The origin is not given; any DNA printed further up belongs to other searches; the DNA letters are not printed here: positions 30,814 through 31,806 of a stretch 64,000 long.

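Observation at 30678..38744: hdrCBA-mvhDGA cluster bracketed by two paralogous six-Cys proteins of unknown function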

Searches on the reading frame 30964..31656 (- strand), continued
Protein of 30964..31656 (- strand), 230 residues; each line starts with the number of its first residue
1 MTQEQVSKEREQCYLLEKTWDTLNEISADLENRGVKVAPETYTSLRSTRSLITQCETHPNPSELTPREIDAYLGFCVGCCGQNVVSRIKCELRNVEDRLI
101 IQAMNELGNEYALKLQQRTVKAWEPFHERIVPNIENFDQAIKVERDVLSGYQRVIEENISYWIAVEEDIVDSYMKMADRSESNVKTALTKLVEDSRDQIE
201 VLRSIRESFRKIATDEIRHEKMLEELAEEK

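Call 27: predict_structure(alignment_id=A1)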
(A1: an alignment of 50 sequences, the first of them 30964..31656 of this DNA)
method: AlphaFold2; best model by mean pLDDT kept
length: 230 residues; sequences in the alignment: 50
mean_pLDDT: 89.9   pTM: 0.63
mean pLDDT of the five models: 89.9, 88.6, 88.3, 87.5, 86.5
residues with pLDDT >= 90: 162; 70-90: 53; 50-70: 15; < 50: 0
segments of 3 or more residues with pLDDT < 50: none
pLDDT, mean of each block of 10 residues (from residue 1): 70 95 97 94 93 90 80 68 87 94 95 94 83 84 88 92 97 96 96 97 95 91 91
secondary structure, 60 per line:
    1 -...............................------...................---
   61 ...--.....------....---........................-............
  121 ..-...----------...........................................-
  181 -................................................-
elements in order: H2-32 H39-57 H66-70 H77-80 H84-107 H109-122 H137-179 H182-229
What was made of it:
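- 31279..31656 (-): Long paralog ('CysL'), N-terminal six-Cys DUF2096_N domain (residues 1-126). AF2 pLDDT 89.9, with helices 2-32, 39-57, 84-107 and 109-122 (call 27).
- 30964..31278 (-): CysL C-terminal two-helix hairpin (residues 127-230), distantly ferritin/rubrerythrin-like (half a bundle). AF2 helices 137-179 and 182-229 (call 27).
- On Ferritin-like / rubrerythrin (PF02915, PF00210): Only two long helices are predicted (call 27).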

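Call 28: search_protein_representatives(alignment_id=A1)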
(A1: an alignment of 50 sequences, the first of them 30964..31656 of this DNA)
Query: 50 sequences, 232 profile positions. Proteins with E-value up to 0.001 (for the whole library): 77; up to 1e-10: 36; up to 1e-30: 7. The best 77 are listed.
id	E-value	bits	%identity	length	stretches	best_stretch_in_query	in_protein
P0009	2.8e-111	387.0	-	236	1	1-232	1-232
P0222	6.2e-86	304.0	-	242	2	6-131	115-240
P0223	6.4e-50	186.2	-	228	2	128-229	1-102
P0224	1.6e-45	171.8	-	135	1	6-130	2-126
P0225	5.5e-36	140.6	-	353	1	126-232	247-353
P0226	6.5e-34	133.8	-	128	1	124-229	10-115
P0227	4.7e-33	131.0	-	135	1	7-128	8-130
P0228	8.3e-28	113.9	-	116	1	129-230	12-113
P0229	6.3e-27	111.0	-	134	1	129-220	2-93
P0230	1.0e-26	110.3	-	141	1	13-130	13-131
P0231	4.8e-26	108.1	-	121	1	129-231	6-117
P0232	1.1e-24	103.6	-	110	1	129-231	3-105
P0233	1.2e-24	103.5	-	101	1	1-75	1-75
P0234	7.5e-24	100.9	-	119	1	124-231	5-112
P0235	1.0e-23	100.5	-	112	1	130-230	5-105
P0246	2.8e-15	72.9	-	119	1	12-126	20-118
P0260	6.4e-10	55.3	-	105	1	129-230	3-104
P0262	4.0e-09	52.7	-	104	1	17-116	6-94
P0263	4.1e-09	52.7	-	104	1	12-123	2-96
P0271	7.8e-07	45.2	-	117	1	17-124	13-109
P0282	7.8e-06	42.0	-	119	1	18-133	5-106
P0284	1.1e-05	41.4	-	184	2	81-126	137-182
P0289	7.6e-05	38.7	-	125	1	13-127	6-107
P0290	8.8e-05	38.5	-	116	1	7-119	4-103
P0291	1.1e-04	38.1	-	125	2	20-68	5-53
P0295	6.0e-04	35.8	-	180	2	83-126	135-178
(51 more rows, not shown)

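Call 31: fold_search(model_id=the predicted structure, library=pdb)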
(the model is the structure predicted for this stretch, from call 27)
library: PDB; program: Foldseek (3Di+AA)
matches with E <= 10: 141; with E <= 0.001: 0
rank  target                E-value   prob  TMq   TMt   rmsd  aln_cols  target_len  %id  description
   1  6osa_R                1.0e+00  0.18  0.27  0.20  16.2       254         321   12  human Neurotensin Receptor 1 (hNTSR1) - Gi1 Protein Complex in non-canonical conformation (NC state) (released 2019-07-10)
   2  4pho_A                1.2e+00  0.08  0.19  0.15  21.8       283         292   10  ClyA CC6/264 ox (2-303) (released 2014-09-24)
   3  2xra_A                1.4e+00  0.21  0.28  0.31  21.7       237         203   12  crystal structure of the HK20 Fab in complex with a gp41 mimetic 5- Helix (released 2010-12-15)
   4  4phq_D                1.4e+00  0.08  0.19  0.15  21.8       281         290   10  ClyA CC6/264 ox (6-303) (released 2014-09-24)
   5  8cwy_A                1.7e+00  0.28  0.29  0.16  10.7       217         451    7  Accurate computational design of genetically encoded 3D protein crystals (released 2023-11-01)
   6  7p3r_B                1.8e+00  0.14  0.28  0.20  29.2       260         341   11  Helical structure of the toxin MakA from Vibrio cholera (released 2022-02-23)
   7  8snb_8R               2.4e+00  0.06  0.19  0.11  35.2       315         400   11  atomic model of sea urchin sperm doublet microtubule (48-nm periodicity) (released 2023-06-28)
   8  9ewz_C                2.6e+00  0.33  0.29  0.07   9.7       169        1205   12  Cryo-EM structure of the E. coli BrxX methyltransferase in complex with DNA (released 2025-03-05)
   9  8to0_GX               2.8e+00  0.14  0.31  0.21  39.0       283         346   14  48-nm repeating structure of doublets from mouse sperm flagella (released 2023-11-01)
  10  6nx4_MODEL_1_A        2.8e+00  0.10  0.18  0.23  17.2       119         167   11  Structure of the C-terminal Helical Repeat Domain of Eukaryotic Elongation Factor 2 Kinase (eEF-2K) (released 2019-05-29)
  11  8fbn_A                2.8e+00  0.07  0.21  0.21  16.6       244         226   13  Improving the secretion of designed protein assemblies through negative design of cryptic transmembrane domains (released 2023-03-22)
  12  8otz_C5               2.9e+00  0.16  0.30  0.31  26.1       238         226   13  48-nm repeat of the native axonemal doublet microtubule from bovine sperm (released 2023-11-22)
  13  8cws_A                2.9e+00  0.16  0.30  0.16  12.0       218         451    7  Accurate computational design of genetically encoded 3D protein crystals (released 2023-11-01)
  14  1f4z                  3.1e+00  0.03  0.12  0.13  19.8       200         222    8  BACTERIORHODOPSIN-M PHOTOINTERMEDIATE STATE OF THE E204Q MUTANT AT 1.8 ANGSTROM RESOLUTION (released 2000-08-09)
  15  8to0_Ad               3.2e+00  0.06  0.23  0.18  32.1       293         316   11  48-nm repeating structure of doublets from mouse sperm flagella (released 2023-11-01)
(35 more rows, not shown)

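Call 34: find_related_loci(query=A1, collection=genome_contigs, flank=10000)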
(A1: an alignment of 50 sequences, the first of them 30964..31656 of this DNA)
Query A1 (230 aa) in genome_contigs; peptide patterns used: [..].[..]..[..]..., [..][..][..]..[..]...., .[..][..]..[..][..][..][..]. (x = any residue, [..] = any of these).
69 stretches matched a pattern; 12 encode a relative of the query (tblastn E <= 1e-3); 10 distinct loci.
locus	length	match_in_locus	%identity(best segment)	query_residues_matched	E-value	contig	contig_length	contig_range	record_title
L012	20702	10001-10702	77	1-230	1e-120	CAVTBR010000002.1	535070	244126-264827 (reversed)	MAG: Candidatus Bathyarchaeota archaeon isolate MFD02248.bin.2.56 genome assembly, contig: contig_37149, whole genome sh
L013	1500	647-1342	70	1-229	2e-120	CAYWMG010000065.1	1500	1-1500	MAG TPA_asm: uncultured Candidatus Bathyarchaeia archaeon isolate SRP140028_co1_82 genome assembly, contig: k141_4890322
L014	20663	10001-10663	56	10-229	7e-84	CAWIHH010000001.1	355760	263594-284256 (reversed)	MAG: Candidatus Bathyarchaeota archaeon isolate MFD03726.bin.2.69 genome assembly, contig: contig_102677, whole genome s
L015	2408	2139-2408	81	1-88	4e-47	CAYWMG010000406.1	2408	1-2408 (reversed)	MAG TPA_asm: uncultured Candidatus Bathyarchaeia archaeon isolate SRP140028_co1_82 genome assembly, contig: k141_6517687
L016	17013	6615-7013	54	2-132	1e-46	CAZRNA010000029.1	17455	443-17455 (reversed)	MAG TPA_asm: uncultured Candidatus Bathyarchaeia archaeon isolate SRP098346_co1_365 genome assembly, contig: NODE_3327_l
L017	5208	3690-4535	53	8-132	2e-46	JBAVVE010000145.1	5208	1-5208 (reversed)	MAG: Candidatus Bathyarchaeia archaeon isolate MFD01647_ilm_asm_bin14 k127_228651, whole genome shotgun sequence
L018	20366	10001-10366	52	5-126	9e-43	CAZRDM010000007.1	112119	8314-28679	MAG TPA_asm: uncultured Candidatus Bathyarchaeia archaeon isolate SRP231805_co3_316 genome assembly, contig: NODE_19_len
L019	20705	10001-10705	53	7-226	6e-42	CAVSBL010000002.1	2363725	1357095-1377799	MAG: Candidatus Bathyarchaeota archaeon isolate MFD04408.bin.2.179 genome assembly, contig: contig_12384, whole genome s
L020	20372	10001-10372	48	6-127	1e-41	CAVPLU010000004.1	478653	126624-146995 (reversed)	MAG: Candidatus Bathyarchaeota archaeon isolate MFD10007.bin.2.103 genome assembly, contig: contig_14511, whole genome s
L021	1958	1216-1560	51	10-124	6e-39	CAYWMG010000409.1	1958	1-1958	MAG TPA_asm: uncultured Candidatus Bathyarchaeia archaeon isolate SRP140028_co1_82 genome assembly, contig: k141_6956027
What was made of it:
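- The family is lineage-specific, as regulators often are (calls 28, 34). Only about 10 species-level genomes carry them, all Bathyarchaeia (call 34).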

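Call 36: search_protein_families(library=pfam, proteins=[P0291, P0262, P0271, P0289, P0295, P0227, P0226, P0232, P0260, P0225], max_evalue=0.1)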
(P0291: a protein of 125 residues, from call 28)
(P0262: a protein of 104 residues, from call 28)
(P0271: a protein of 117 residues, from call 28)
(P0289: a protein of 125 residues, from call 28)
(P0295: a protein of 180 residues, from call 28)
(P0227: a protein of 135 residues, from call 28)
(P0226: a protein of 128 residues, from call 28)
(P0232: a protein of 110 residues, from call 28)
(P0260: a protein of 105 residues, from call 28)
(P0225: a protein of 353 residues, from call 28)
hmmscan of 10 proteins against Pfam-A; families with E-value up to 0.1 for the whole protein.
P0291 (125 aa): 2 families
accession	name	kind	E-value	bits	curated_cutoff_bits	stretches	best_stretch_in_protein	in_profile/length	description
PF23100.1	DUF2096_N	-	3.9e-17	62.9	26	1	6-91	4-91/96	DUF2096 N-terminal four-helical bundle domain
PF02033.23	RBFA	-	0.088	13.5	34.7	0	26-74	35-79/105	Ribosome-binding factor A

P0262 (104 aa): 3 families
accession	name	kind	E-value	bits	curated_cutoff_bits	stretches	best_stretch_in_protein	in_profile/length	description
PF23100.1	DUF2096_N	-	6.9e-17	62.1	26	1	7-100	1-87/96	DUF2096 N-terminal four-helical bundle domain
PF10501.15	Ribosomal_L50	-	0.031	14.9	25.1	1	22-66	49-94/109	Ribosomal subunit 39S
PF00550.31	PP-binding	-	0.095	13.4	20.8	0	14-44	34-65/67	Phosphopantetheine attachment site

P0271 (117 aa): 2 families
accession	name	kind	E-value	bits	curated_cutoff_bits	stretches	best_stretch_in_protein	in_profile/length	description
PF23100.1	DUF2096_N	-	1.7e-15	57.7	26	1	15-114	2-94/96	DUF2096 N-terminal four-helical bundle domain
PF25553.1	BTB-POZ_ANK-like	-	0.087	12.6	27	1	39-116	55-135/246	BTB/POZ Ankyrin-like repeat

P0289 (125 aa): 1 family
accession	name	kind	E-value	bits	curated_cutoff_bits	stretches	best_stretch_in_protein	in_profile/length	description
PF23100.1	DUF2096_N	-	1e-07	32.7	26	1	11-104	1-89/96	DUF2096 N-terminal four-helical bundle domain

P0295 (180 aa): 2 families
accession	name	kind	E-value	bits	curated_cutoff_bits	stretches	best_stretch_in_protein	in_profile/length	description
PF23100.1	DUF2096_N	-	0.00013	22.7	26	1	86-179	1-92/96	DUF2096 N-terminal four-helical bundle domain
PF25101.1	Spectrin_7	-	0.056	14.2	27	0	68-105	13-51/99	Animal spectrin repeats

P0227 (135 aa): 1 family
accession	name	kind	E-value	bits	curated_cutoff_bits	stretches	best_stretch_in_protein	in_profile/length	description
PF23100.1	DUF2096_N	-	2.7e-06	28.1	26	1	19-67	1-49/96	DUF2096 N-terminal four-helical bundle domain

P0226 (128 aa): 8 families
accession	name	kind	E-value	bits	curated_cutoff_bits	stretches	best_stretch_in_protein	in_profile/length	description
PF09177.16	STX6_10_61_N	-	0.003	18.5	29.4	0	71-114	47-90/99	Syntaxin 6/10/61, N-terminal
PF09537.16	DUF2383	-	0.0066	17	30.8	1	54-98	13-57/111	Domain of unknown function (DUF2383)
PF13628.12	DUF4142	-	0.024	15.3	27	0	52-93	96-137/138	Domain of unknown function (DUF4142)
PF22331.1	Sas-6-like_oligomerization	-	0.034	14.9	27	1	91-124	24-57/66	Sas-6-like, oligomerization domain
PF02252.23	PA28_C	-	0.048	13.9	20.9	1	16-94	52-127/145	Proteasome activator PA28, C-terminal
PF02915.23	Rubrerythrin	-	0.08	13.8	22.8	0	38-92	80-134/137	Rubrerythrin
PF07870.16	DUF1657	-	0.09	13.1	27.7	0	67-93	21-47/49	Protein of unknown function (DUF1657)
PF19269.4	Anticodon_2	-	0.093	13.6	23.6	0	22-88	13-79/141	Anticodon binding domain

P0232 (110 aa): 8 families
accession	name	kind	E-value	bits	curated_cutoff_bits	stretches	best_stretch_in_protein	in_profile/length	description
PF09537.16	DUF2383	-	5.4e-05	23.7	30.8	1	46-87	17-58/111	Domain of unknown function (DUF2383)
PF00210.30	Ferritin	-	0.00011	22.6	24.5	1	9-82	54-135/142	Ferritin-like domain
PF02915.23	Rubrerythrin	-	0.00013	22.8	22.8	1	31-81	85-135/137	Rubrerythrin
PF05974.18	DUF892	-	0.0099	16.4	23.7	1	39-107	14-80/159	Domain of unknown function (DUF892)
PF02185.22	HR1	-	0.024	15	33.1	1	35-80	5-53/67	Hr1 repeat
PF04286.17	DUF445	-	0.028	14.7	33.8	1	34-108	78-151/368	Protein of unknown function (DUF445)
PF03405.20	FA_desaturase_2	-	0.05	12.9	22.7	0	50-92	173-215/325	Fatty acid desaturase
PF22277.2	EncFtn-like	-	0.091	13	27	0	46-79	30-63/85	EncFtn-like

P0260 (105 aa): 2 families
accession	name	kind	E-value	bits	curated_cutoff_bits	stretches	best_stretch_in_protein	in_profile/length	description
PF09537.16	DUF2383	-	0.031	14.9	30.8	1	31-80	2-51/111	Domain of unknown function (DUF2383)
PF02901.20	PFL-like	-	0.047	12.7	24.3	1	2-77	171-248/647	Pyruvate formate lyase-like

P0225 (353 aa): 4 families
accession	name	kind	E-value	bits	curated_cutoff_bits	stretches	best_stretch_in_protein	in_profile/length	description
PF01292.26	Ni_hydr_CYTB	-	4.1e-20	72.7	30.1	1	12-209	2-179/179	Prokaryotic cytochrome b561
PF09537.16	DUF2383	-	0.00036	21.1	30.8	1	289-331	13-55/111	Domain of unknown function (DUF2383)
PF02185.22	HR1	-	0.007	16.7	33.1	1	288-329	11-55/67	Hr1 repeat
PF02915.23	Rubrerythrin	-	0.086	13.7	22.8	0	327-349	29-51/137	Rubrerythrin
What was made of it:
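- On DUF2096_N (Pfam PF23100): Cys-less relatives found with the window profile match positions 1-94 (call 36).
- On Ferritin-like / rubrerythrin (PF02915, PF00210): The best stand-alone relative just reaches 22.8 (call 36).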

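Call 38: find_homologous_proteins(query=A3, max_evalue=0.001)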
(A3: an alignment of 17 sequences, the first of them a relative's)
Query A3 (17 sequences) (135 aa, profile of the alignment): 8 proteins with E <= 0.001 among 3813 candidates.
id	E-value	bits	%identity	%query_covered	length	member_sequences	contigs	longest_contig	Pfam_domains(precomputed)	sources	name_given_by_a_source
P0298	4.7e-36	141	67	92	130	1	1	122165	PF23100.2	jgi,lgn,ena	-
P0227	3.5e-35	138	100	100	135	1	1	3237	PF23100.2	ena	-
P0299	6.4e-35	137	59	98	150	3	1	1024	PF23100.2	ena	-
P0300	2.1e-32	129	53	89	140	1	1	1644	PF23100.2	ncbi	-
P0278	2.6e-29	119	34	30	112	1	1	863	PF23100.2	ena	-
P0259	5.7e-29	118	30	57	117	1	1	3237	PF23100.2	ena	-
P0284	7.5e-28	115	21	90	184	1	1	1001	-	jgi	jgi:hypothetical protein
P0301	1.2e-26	111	50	91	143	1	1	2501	PF23100.2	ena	-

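Call 39: find_encoding_contigs(protein=P0298, flank=10000, max_places=2)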
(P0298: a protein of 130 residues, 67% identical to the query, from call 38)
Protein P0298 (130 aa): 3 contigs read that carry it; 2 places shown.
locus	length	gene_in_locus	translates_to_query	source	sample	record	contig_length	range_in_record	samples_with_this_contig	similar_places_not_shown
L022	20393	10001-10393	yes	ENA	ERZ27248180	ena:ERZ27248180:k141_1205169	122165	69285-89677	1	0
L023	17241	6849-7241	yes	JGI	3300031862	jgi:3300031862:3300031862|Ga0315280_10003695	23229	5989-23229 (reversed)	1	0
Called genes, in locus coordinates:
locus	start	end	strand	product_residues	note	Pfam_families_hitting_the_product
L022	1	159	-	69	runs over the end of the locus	PF09889:DUF2116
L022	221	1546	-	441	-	PF00574:CLP_protease, PF25145:NfeD1b_N, PF24961:NfeD_membrane, PF01957:NfeD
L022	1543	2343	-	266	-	PF01145:Band_7, PF13421:Band_7_1 (weak)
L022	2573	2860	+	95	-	-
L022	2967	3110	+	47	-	-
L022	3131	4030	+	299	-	PF12801:Fer4_5, PF00037:Fer4 (faint), PF12838:Fer4_7 (faint), PF12801:Fer4_5 (weak), PF13237:Fer4_10 (weak), PF13187:Fer4_9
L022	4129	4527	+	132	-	PF01451:LMWPc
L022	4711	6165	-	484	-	PF27537:HoxH, PF00374:NiFeSe_Hases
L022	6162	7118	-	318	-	PF01058:Oxidored_q6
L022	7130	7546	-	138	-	PF02662:FlpD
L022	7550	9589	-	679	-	PF01266:DAO (faint), PF07992:Pyr_redox_2 (faint), PF13237:Fer4_10 (faint), PF00037:Fer4, PF12837:Fer4_6 (weak), PF12838:Fer4_7, PF13187:Fer4_9 (weak), PF14697:Fer4_21 (weak), +2 more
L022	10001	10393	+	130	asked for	PF23100:DUF2096_N (weak)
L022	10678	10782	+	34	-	-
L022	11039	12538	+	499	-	PF00361:Proton_antipo_M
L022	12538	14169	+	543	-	PF00662:Proton_antipo_N (weak), PF00361:Proton_antipo_M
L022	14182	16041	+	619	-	PF00662:Proton_antipo_N, PF00361:Proton_antipo_M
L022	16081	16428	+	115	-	PF00507:Oxidored_q4 (weak)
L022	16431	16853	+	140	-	PF01058:Oxidored_q6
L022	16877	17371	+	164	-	PF00329:Complex1_30kDa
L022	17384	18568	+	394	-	PF00374:NiFeSe_Hases, PF00346:Complex1_49kDa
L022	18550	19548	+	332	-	PF00146:NADHdh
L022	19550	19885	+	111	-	PF25160:LdpA_Fe-S-bd (faint), PF00037:Fer4, PF12797:Fer4_2 (weak), PF12837:Fer4_6, PF13237:Fer4_10 (weak), PF14697:Fer4_21 (weak), PF12838:Fer4_7, PF13187:Fer4_9, +3 more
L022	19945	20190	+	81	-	PF00499:Oxidored_q3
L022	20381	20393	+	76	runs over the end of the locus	PF00420:Oxidored_q2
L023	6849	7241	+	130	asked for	PF23100:DUF2096_N (weak)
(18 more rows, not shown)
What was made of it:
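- In L022 the gene is divergent from hdrA (call 39).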

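Call 40: find_encoding_contigs(protein=P0227, flank=5000, max_places=2)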
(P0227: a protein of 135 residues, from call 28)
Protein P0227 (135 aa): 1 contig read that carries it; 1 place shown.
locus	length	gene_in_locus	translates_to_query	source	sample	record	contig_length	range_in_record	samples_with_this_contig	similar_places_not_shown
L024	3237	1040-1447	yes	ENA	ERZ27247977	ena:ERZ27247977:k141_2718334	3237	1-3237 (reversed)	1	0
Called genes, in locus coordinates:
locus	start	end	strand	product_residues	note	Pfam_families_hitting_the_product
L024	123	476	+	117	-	PF23100:DUF2096_N (weak)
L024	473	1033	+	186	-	PF23100:DUF2096_N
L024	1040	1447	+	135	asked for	PF23100:DUF2096_N (faint)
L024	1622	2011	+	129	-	PF00571:CBS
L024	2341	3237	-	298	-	?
